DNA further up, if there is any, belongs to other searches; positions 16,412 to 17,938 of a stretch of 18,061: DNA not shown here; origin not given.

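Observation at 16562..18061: GAF-GAF-ANTAR antiterminator regulator next to nadE and a strong divergent promoter feeding a multi-hairpin leader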

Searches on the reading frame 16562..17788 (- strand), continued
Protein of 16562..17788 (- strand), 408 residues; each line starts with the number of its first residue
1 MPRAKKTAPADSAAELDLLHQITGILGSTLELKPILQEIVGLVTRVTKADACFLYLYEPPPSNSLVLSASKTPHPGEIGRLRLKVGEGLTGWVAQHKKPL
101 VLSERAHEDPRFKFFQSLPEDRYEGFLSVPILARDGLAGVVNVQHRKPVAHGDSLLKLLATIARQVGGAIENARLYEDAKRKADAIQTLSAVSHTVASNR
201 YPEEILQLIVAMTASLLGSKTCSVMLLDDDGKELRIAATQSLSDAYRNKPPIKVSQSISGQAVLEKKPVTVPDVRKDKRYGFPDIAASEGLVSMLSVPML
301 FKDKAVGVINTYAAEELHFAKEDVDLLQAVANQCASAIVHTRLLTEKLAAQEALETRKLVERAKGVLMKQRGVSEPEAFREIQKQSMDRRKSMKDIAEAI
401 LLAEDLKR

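Call 44: search_protein_families(library=ncbifam, proteins=[window:16562-17788:-], max_evalue=0.001)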
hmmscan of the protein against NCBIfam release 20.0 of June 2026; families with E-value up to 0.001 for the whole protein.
window:16562-17788:- (408 aa): 6 families
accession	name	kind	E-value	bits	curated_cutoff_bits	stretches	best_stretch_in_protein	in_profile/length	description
NF008283.0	PRK11061.1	equivalog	7.1e-30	103.9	583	2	22-193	8-178/748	phosphoenolpyruvate--protein phosphotransferase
TIGR01817.1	nifA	equivalog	1.6e-24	86.6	528.85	2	185-362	3-183/534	nif-specific transcriptional activator NifA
NF041673.1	transregRamA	equivalog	5.4e-08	32.3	500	0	80-187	55-159/280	acetate metabolism transcriptional regulator RamA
NF038230.1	Regu_Geo_Pelo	equivalog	1.1e-07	30.1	1200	1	203-363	20-183/935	GPMC system transcriptional regulator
NF047786.1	his_kin_MadS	equivalog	7e-06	25.4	500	1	187-363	30-197/434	MadS family sensor histidine kinase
TIGR02916.1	PEP_his_kin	equivalog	0.00024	19.8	300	0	195-355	313-473/679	XrtA/PEP-CTERM system histidine kinase PrsK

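Call 53: list_cluster_members(proteins=[P0001])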
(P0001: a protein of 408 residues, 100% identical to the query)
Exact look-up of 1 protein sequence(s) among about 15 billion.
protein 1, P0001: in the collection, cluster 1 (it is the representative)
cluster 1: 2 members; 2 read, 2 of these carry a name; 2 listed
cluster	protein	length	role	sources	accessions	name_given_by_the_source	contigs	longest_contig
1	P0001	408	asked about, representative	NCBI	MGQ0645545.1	MAG: GAF domain-containing protein [Elusimicrobiota bacterium]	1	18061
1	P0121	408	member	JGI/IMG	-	signal transduction protein with GAF and PtsI domain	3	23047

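Call 54: find_encoding_contigs(protein=P0121, flank=10000, max_places=4)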
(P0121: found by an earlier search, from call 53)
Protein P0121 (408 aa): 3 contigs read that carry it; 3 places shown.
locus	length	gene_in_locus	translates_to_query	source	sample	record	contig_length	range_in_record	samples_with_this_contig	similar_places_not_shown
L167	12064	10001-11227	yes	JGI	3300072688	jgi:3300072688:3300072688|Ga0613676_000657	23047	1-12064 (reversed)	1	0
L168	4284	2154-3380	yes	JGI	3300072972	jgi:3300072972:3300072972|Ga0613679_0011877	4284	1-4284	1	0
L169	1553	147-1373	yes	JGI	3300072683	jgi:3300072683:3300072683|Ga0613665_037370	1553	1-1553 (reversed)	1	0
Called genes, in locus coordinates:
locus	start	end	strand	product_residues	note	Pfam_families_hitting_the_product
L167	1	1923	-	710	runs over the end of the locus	PF02922:CBM_48, PF00128:Alpha-amylase (faint), PF21331:Isoamylase_C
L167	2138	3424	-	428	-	PF04055:Radical_SAM, PF12836:HHH_3 (weak)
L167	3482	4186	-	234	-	PF17746:SfsA_N, PF03749:SfsA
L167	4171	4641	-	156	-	PF05991:NYN_YacP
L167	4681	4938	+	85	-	-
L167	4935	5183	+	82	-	-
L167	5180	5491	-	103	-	PF01910:Thiamine_BP, PF07615:Ykof (weak)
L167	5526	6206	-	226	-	PF01066:CDP-OH_P_transf (weak)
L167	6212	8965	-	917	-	PF03699:UPF0182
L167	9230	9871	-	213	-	PF01726:LexA_DNA_bind, PF00717:Peptidase_S24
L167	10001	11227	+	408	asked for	PF01590:GAF, PF13185:GAF_2, PF13492:GAF_3, PF01590:GAF, PF13185:GAF_2, PF13492:GAF_3, PF03861:ANTAR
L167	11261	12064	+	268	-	?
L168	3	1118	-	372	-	?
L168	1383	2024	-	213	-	PF01726:LexA_DNA_bind, PF00717:Peptidase_S24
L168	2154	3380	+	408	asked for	PF01590:GAF, PF13185:GAF_2, PF13492:GAF_3, PF01590:GAF, PF13185:GAF_2, PF13492:GAF_3, PF03861:ANTAR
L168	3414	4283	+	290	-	?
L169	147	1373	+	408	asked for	PF01590:GAF, PF13185:GAF_2, PF13492:GAF_3, PF01590:GAF, PF13185:GAF_2, PF13492:GAF_3, PF03861:ANTAR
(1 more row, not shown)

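Call 59: find_homologous_proteins(query=L167:9230-9871:-, max_evalue=1e-20)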
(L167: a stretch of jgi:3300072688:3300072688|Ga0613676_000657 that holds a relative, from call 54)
Query L167:9230-9871:- (213 aa): 3274 proteins with E <= 1e-20 among 4549 candidates; the best 120 are listed.
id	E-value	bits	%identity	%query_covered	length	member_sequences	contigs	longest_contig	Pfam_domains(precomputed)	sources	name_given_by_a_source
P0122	2.0e-133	460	99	99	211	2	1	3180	PF00717.29,PF01726.23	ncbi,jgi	ncbi:MAG: transcriptional repressor LexA [Elusimicrobiota bacterium]|jgi:repressor LexA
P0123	8.2e-89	315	69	99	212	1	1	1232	PF00717.29,PF01726.23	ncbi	-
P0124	3.6e-85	303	68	99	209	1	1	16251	PF00717.29,PF01726.23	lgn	-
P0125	8.3e-82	292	67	96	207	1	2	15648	PF00717.29,PF01726.23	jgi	-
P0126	2.1e-53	199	51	97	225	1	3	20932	PF00717.29,PF01726.23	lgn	-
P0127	2.4e-50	189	48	96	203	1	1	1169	PF00717.29,PF12802.14,PF01726.23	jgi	jgi:repressor LexA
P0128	5.3e-48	182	50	96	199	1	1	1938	PF00717.29,PF01726.23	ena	-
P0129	1.0e-47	181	49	96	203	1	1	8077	PF00717.29,PF01726.23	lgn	-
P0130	4.5e-47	178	49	96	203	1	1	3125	PF00717.29,PF01726.23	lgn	-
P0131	5.8e-47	178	50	96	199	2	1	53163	PF00717.29,PF01726.23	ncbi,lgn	-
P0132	1.8e-46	177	50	96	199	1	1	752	PF00717.29,PF01726.23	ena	-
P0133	6.5e-46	175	50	96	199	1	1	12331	PF00717.29,PF01726.23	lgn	-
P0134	1.1e-45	174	49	96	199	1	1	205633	PF00717.29,PF01726.23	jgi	jgi:repressor LexA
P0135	1.9e-45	173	50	97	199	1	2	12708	PF00717.29,PF01726.23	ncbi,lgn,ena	-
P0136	5.6e-45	172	50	96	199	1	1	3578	PF00717.29,PF01726.23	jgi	jgi:repressor LexA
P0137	6.6e-45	171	49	96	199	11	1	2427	PF00717.29,PF01726.23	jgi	jgi:repressor LexA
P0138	9.6e-45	171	49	96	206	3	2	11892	PF00717.29,PF01726.23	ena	-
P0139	1.7e-44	170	48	96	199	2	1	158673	PF00717.29,PF01726.23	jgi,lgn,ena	-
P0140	2.2e-44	170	47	97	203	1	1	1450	PF00717.29,PF01726.23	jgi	jgi:repressor LexA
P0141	5.0e-44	169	46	97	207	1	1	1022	PF00717.29,PF01726.23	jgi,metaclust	metaclust:\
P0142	5.0e-44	169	49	96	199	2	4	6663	PF00717.29,PF01726.23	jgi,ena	-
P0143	6.9e-44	168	47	97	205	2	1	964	PF00717.29,PF01726.23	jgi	-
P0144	6.9e-44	168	47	97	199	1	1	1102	PF00717.29,PF01726.23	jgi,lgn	-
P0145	1.1e-43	167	48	96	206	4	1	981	PF00717.29,PF01726.23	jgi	jgi:repressor LexA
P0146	1.2e-43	167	49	96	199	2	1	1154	PF00717.29,PF01726.23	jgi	jgi:repressor LexA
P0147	1.4e-43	167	47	97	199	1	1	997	PF00717.29,PF01726.23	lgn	-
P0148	1.8e-43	167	50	98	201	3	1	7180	PF00717.29,PF01726.23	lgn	-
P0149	2.2e-43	166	46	97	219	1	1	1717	PF00717.29,PF01726.23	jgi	jgi:repressor LexA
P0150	2.4e-43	166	47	96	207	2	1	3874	PF00717.29,PF01726.23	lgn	-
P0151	2.5e-43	166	47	97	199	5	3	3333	PF00717.29,PF01726.23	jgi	jgi:repressor LexA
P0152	3.2e-43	166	46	97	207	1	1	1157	PF00717.29,PF01726.23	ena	-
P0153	4.5e-43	165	47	96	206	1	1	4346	PF00717.29,PF01726.23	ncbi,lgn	-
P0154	4.6e-43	165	46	97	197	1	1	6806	PF00717.29,PF01726.23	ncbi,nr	ncbi:MAG: repressor LexA [Elusimicrobia bacterium]|nr:repressor LexA [Elusimicrobiota bacterium]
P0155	5.8e-43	165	47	97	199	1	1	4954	PF00717.29,PF01726.23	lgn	-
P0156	6.0e-43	165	48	98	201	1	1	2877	PF00717.29,PF01726.23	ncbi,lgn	-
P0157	6.6e-43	165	45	97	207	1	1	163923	PF00717.29,PF01726.23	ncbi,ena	-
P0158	7.4e-43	165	46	97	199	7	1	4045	PF00717.29,PF01726.23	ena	-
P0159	1.1e-42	164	47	96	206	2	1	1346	PF00717.29,PF01726.23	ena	-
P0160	1.2e-42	164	47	97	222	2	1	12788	PF00717.29,PF01726.23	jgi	jgi:repressor LexA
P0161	2.4e-42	163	45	97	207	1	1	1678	PF00717.29,PF01726.23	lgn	-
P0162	2.4e-42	163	48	97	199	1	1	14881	PF00717.29,PF01726.23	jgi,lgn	jgi:repressor LexA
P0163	2.5e-42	163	44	97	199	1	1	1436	PF00717.29,PF01726.23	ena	-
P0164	2.5e-42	163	48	96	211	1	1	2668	PF00717.29,PF01726.23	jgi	jgi:repressor LexA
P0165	2.6e-42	163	45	97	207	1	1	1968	PF00717.29,PF01726.23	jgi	-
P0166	3.1e-42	163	48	96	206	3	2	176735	PF00717.29,PF01726.23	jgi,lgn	jgi:repressor LexA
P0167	3.7e-42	162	47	92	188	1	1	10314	PF00717.29,PF01726.23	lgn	-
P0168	4.2e-42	162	45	97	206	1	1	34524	PF00717.29,PF01726.23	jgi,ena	jgi:repressor LexA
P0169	4.5e-42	162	48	96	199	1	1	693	PF00717.29,PF01726.23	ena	-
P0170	5.0e-42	162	44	97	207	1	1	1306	PF00717.29,PF01726.23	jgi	jgi:repressor LexA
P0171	6.7e-42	162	48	96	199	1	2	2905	PF00717.29,PF01726.23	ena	-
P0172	7.3e-42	161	44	97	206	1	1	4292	PF00717.29,PF01726.23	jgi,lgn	-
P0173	7.6e-42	161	45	97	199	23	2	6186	PF00717.29,PF01726.23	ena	-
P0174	7.7e-42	161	46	97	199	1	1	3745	PF00717.29,PF01726.23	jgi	jgi:repressor LexA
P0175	9.4e-42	161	47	96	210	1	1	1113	PF00717.29,PF01726.23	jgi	-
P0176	1.1e-41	161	45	97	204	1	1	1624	PF00717.29,PF01726.23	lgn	-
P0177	1.1e-41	161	46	98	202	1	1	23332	PF00717.29,PF01726.23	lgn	-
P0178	1.1e-41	161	47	90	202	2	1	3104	PF00717.29,PF01726.23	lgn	-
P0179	1.1e-41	161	47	97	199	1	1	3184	PF00717.29,PF01726.23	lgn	-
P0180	1.2e-41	161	46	97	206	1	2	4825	PF00717.29,PF01726.23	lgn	-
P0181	1.3e-41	161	47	96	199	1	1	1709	PF00717.29,PF01726.23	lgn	-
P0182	1.6e-41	160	45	98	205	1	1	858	PF00717.29,PF01726.23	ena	-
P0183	2.0e-41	160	47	98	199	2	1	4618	PF00717.29,PF01726.23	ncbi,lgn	-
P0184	2.1e-41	160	43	98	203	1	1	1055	PF00717.29,PF01726.23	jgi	-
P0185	2.2e-41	160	47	96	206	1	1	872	PF00717.29,PF01726.23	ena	-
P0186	2.3e-41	160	47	96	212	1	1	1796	PF00717.29,PF01726.23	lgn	-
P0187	2.4e-41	160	46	97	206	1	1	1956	PF00717.29,PF01726.23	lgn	-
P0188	2.7e-41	160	45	97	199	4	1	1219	PF00717.29,PF01726.23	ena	-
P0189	2.7e-41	160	47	96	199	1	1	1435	PF00717.29,PF01726.23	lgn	-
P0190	2.8e-41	160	48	98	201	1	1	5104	PF00717.29,PF01726.23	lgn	-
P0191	3.0e-41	159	46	96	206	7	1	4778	PF00717.29,PF01726.23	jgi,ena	-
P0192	3.7e-41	159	45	97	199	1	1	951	PF00717.29,PF01726.23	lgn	-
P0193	4.4e-41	159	46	96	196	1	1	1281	PF00717.29,PF01726.23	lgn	-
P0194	4.6e-41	159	47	99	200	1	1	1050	PF00717.29,PF01726.23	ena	-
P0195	5.0e-41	159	47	96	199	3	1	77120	PF00717.29,PF01726.23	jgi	jgi:repressor LexA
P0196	5.3e-41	159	43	97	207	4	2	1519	PF00717.29,PF01726.23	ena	-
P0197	5.3e-41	159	47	98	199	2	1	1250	PF00717.29,PF01726.23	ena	-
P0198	5.7e-41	159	47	96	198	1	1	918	PF00717.29,PF01726.23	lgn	-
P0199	6.4e-41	158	46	97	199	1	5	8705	PF00717.29,PF01726.23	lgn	-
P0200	7.7e-41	158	47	96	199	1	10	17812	PF00717.29,PF01726.23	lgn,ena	-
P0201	8.8e-41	158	46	97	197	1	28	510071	PF00717.29,PF01726.23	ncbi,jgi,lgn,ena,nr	ncbi:MAG: transcriptional repressor LexA [Candidatus Aceula lacicola]|nr:transcriptional repressor L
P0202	8.9e-41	158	46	97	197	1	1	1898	PF00717.29,PF01726.23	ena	-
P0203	1.0e-40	158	43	98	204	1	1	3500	PF00717.29,PF01726.23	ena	-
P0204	1.0e-40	158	46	96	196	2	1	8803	PF00717.29,PF01726.23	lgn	-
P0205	1.4e-40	157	44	98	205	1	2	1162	PF00717.29,PF01726.23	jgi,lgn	jgi:repressor LexA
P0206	1.5e-40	157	47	97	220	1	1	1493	PF00717.29,PF01726.23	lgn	-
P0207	1.6e-40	157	47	96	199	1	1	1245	PF00717.29,PF01726.23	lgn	-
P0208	1.8e-40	157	45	96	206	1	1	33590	PF13730.13,PF00717.29,PF01726.23,PF21984.3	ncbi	-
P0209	1.8e-40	157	45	96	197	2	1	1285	PF00717.29,PF01726.23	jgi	jgi:repressor LexA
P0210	2.1e-40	157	46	96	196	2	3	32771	PF00717.29,PF01726.23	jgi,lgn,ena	-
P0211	2.4e-40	157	44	96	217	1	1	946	PF00717.29,PF01726.23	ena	-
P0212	2.7e-40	156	46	96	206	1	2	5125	PF00717.29,PF01726.23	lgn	-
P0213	3.5e-40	156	46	98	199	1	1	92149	PF00717.29,PF01726.23,PF21984.3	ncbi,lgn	-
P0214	3.7e-40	156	46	96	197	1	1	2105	PF00717.29,PF01726.23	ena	-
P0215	4.1e-40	156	46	97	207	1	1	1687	PF00717.29,PF01726.23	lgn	-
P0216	5.1e-40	155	44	96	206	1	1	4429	PF00717.29,PF01726.23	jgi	-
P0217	5.3e-40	155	44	98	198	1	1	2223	PF00717.29,PF01726.23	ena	-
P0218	5.7e-40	155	46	98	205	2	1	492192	PF00717.29,PF09339.17,PF12802.14,PF01726.23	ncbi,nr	ncbi:MAG: transcriptional repressor LexA [Limnochordaceae bacterium]|nr:transcriptional repressor Le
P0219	6.0e-40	155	44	98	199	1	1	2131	PF00717.29,PF01726.23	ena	-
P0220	6.0e-40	155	45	97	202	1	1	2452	PF00717.29,PF01726.23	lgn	-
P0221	6.2e-40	155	46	97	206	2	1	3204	PF00717.29,PF01726.23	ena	-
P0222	6.2e-40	155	46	96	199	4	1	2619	PF00717.29,PF01726.23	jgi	jgi:repressor LexA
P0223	7.2e-40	155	47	92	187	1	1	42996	PF00717.29,PF01726.23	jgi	jgi:repressor LexA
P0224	7.7e-40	155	47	95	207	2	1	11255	PF00717.29,PF01726.23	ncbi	ncbi:MAG: transcriptional repressor LexA [Candidatus Rokuibacteriota bacterium]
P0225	8.7e-40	155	44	97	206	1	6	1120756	PF00717.29,PF01726.23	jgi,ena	jgi:repressor LexA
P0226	1.1e-39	154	45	96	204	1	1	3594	PF00717.29,PF01726.23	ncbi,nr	ncbi:MAG: transcriptional repressor LexA [candidate division Zixibacteria bacterium]|nr:transcriptio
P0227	1.2e-39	154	44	97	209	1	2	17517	PF00717.29,PF01726.23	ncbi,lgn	-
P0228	1.8e-39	154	46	97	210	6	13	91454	PF00717.29,PF01726.23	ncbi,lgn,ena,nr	ncbi:MAG TPA: transcriptional repressor LexA [Methylomirabilota bacterium]|nr:transcriptional repres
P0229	2.2e-39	153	46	97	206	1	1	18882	PF00717.29,PF01726.23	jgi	jgi:repressor LexA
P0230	2.6e-39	153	46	97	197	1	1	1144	PF00717.29,PF01726.23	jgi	-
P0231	2.8e-39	153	45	97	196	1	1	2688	PF00717.29,PF01726.23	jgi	jgi:repressor LexA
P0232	3.3e-39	153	47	97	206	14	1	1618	PF00717.29,PF01726.23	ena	-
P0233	3.5e-39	153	46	97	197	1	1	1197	PF00717.29,PF01726.23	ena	-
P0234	3.7e-39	153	46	95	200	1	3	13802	PF00717.29,PF01726.23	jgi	-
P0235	4.0e-39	153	47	96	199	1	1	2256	PF00717.29,PF01726.23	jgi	jgi:repressor LexA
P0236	6.0e-39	152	42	98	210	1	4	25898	PF00717.29,PF01726.23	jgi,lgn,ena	jgi:repressor LexA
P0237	7.4e-39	152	46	97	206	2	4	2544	PF00717.29,PF01726.23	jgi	jgi:repressor LexA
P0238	7.6e-39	152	44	99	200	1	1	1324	PF00717.29,PF01726.23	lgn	-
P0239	7.8e-39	152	45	97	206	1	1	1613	PF00717.29,PF01726.23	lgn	-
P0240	8.0e-39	152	45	98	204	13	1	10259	PF00717.29,PF09339.17,PF12802.14,PF01726.23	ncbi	ncbi:MAG: transcriptional repressor LexA [Bacillota bacterium]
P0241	9.1e-39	151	45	98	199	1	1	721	PF13412.13,PF08279.19,PF00717.29,PF14502.13,PF01726.23,PF21984.3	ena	-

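Call 60: find_encoding_contigs(protein=P0122, flank=5000, max_places=5)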
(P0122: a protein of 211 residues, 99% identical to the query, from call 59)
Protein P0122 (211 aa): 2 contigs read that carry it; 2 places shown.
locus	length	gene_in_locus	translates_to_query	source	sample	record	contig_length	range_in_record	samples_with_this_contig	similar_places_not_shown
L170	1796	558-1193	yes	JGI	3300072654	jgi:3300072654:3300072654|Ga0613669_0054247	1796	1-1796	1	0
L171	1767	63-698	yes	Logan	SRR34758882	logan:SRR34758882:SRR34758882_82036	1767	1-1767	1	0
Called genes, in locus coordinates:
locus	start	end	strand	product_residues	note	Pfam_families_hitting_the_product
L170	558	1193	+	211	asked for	PF01726:LexA_DNA_bind, PF00717:Peptidase_S24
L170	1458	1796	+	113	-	?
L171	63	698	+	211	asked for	PF01726:LexA_DNA_bind, PF00717:Peptidase_S24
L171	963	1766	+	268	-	?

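Call 61: find_encoding_contigs(protein=P0124, flank=4000, max_places=2)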
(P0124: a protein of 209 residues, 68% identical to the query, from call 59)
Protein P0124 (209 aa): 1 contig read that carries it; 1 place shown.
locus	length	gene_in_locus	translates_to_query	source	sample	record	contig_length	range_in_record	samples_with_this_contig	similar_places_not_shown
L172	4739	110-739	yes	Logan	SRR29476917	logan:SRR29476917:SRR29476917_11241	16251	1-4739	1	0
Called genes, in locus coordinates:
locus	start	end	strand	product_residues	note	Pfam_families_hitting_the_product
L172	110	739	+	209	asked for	PF01726:LexA_DNA_bind, PF00717:Peptidase_S24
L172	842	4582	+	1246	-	-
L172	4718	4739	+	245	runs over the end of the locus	-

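Call 62: find_encoding_contigs(protein=P0125, flank=4000, max_places=2)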
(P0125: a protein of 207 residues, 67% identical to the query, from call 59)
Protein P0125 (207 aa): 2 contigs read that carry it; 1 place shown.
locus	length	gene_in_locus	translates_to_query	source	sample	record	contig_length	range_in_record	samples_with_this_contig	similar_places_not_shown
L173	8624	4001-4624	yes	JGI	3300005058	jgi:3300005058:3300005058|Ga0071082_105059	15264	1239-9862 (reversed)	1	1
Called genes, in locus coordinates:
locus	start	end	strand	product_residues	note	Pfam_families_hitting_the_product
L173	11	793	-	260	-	PF00106:adh_short, PF08659:KR, PF13460:NAD_binding_10 (weak), PF13561:adh_short_C2, PF23441:SDR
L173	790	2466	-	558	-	PF00795:CN_hydrolase, PF02540:NAD_synthase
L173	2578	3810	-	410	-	PF01590:GAF, PF13185:GAF_2, PF13492:GAF_3, PF01590:GAF, PF13185:GAF_2, PF13492:GAF_3, PF03861:ANTAR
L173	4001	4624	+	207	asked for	PF01726:LexA_DNA_bind, PF00717:Peptidase_S24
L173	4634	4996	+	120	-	PF20114:DUF6504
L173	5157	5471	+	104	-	PF01910:Thiamine_BP, PF07615:Ykof (weak)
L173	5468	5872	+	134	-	PF19739:DUF6228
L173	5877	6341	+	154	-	PF05991:NYN_YacP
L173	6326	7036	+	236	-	PF17746:SfsA_N, PF03749:SfsA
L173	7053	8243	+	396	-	PF14903:WG_beta_rep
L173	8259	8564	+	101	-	PF02575:YbaB_DNA_bd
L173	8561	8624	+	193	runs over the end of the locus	-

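Call 78: search_protein_families(library=ncbifam, proteins=[L167:2138-3424:-, L170:558-1193:+, L173:4634-4996:+, L167:6212-8965:-], max_evalue=0.00001)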
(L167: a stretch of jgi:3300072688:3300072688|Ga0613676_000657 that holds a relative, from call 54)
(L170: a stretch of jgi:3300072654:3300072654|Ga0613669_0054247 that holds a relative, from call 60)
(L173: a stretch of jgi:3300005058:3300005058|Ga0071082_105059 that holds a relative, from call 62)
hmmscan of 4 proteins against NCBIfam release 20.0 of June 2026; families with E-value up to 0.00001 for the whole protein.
L167:2138-3424:- (428 aa): 1 family
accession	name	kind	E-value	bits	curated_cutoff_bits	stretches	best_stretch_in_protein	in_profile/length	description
TIGR03916.1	rSAM_link_UDG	hypoth_equivalog_domain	1.4e-87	294.5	343.5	1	56-397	38-383/415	putative DNA modification/repair radical SAM protein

L170:558-1193:+ (211 aa): 2 families
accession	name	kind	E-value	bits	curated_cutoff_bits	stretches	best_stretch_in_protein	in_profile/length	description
TIGR00498.1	lexA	equivalog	1.5e-52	178.2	110.95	1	4-209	2-202/203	transcriptional repressor LexA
NF007621.2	PRK10276.1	subfamily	3.6e-21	75.3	110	1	97-205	2-113/115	translesion error-prone DNA polymerase V autoproteolytic subunit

L173:4634-4996:+ (120 aa): 0 families

L167:6212-8965:- (917 aa): 3 families
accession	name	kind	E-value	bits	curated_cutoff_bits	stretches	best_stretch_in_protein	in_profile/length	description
NF002707.0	PRK02509.1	equivalog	1.6e-250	833.9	949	1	110-841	201-964/983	hypothetical protein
NF000825.0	PRK00068.1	subfamily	6.8e-246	818.6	995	1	8-915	18-971/973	hypothetical protein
NF009097.0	PRK12438.1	subfamily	1.9e-154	516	1254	1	18-913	29-960/991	hypothetical protein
